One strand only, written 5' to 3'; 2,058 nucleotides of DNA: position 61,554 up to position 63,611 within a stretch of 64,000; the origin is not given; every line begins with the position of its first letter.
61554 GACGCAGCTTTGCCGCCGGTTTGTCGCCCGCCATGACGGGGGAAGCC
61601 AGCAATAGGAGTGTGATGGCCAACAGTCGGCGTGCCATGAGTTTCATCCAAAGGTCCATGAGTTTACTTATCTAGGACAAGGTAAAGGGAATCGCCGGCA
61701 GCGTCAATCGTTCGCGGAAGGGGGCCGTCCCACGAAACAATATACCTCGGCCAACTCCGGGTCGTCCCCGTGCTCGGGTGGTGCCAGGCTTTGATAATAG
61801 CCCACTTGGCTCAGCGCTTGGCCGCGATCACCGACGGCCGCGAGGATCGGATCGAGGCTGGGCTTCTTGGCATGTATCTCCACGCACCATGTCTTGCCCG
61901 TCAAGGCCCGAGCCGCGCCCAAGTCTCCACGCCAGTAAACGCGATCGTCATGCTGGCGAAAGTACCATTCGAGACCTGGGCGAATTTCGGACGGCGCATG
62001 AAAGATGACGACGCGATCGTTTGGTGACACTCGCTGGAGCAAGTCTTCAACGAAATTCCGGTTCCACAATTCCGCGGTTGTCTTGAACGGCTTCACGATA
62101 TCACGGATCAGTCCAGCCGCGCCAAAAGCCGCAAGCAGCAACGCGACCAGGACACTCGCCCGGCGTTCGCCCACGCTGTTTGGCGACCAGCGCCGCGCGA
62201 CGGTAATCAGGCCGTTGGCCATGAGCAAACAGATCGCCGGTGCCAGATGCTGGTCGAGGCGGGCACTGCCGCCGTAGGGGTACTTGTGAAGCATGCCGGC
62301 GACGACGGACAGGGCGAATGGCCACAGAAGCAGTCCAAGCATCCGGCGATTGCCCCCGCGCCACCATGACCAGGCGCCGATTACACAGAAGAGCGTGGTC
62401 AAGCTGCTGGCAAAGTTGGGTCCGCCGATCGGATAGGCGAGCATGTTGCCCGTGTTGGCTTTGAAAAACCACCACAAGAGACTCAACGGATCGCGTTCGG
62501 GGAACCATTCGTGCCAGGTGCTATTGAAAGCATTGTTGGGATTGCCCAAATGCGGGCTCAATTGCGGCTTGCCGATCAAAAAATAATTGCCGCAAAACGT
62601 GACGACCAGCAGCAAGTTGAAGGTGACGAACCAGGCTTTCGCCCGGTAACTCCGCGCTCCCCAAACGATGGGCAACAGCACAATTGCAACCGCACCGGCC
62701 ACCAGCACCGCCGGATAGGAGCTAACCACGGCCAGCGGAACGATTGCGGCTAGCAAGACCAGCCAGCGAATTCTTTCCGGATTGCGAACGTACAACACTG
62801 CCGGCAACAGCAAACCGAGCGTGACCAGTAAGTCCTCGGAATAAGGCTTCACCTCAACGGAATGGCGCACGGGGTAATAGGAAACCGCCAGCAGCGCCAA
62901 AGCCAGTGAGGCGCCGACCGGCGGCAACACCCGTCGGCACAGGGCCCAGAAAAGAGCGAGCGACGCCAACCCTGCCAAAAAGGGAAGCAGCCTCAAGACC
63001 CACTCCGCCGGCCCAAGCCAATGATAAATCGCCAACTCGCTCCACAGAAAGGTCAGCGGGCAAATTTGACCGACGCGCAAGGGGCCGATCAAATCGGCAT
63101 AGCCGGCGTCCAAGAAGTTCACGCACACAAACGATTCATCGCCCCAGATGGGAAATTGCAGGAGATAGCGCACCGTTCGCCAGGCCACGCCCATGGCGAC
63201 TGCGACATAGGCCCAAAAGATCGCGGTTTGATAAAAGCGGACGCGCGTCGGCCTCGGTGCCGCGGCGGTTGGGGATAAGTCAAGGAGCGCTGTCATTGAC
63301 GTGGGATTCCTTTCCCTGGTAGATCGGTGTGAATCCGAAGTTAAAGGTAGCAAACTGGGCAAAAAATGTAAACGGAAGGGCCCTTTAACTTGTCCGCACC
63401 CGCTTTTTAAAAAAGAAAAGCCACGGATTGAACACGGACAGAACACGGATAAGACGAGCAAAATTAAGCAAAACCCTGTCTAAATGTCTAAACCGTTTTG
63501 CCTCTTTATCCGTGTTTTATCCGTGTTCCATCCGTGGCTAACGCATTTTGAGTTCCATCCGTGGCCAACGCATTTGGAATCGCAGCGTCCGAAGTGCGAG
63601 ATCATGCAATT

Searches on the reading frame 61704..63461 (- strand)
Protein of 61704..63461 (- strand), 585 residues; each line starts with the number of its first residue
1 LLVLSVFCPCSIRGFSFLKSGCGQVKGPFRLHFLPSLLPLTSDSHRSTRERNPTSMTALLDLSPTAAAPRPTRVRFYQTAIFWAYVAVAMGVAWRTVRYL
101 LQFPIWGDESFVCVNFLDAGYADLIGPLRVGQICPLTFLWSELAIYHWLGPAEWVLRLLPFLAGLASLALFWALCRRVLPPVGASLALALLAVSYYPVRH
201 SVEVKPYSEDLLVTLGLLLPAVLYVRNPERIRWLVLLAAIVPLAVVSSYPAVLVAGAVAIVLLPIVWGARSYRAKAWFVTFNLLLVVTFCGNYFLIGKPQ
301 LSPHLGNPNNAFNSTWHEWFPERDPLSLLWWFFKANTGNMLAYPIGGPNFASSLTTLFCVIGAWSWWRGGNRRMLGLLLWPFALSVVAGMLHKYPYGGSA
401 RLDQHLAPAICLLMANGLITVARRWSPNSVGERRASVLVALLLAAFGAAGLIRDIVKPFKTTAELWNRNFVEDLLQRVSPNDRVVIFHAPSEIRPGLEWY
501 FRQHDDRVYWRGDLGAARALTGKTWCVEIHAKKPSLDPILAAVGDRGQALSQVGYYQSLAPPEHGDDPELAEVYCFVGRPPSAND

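Call 105: search_protein_families(library=pfam, max_evalue=0.001, proteins=[window:61704-63461:-])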
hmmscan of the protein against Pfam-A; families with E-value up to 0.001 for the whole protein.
window:61704-63461:- (585 aa): 1 family
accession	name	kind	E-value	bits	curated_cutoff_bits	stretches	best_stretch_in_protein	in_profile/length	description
PF13231.12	PMT_2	-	3.6e-08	34.2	26.1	1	143-287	11-153/160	Dolichyl-phosphate-mannose-protein mannosyltransferase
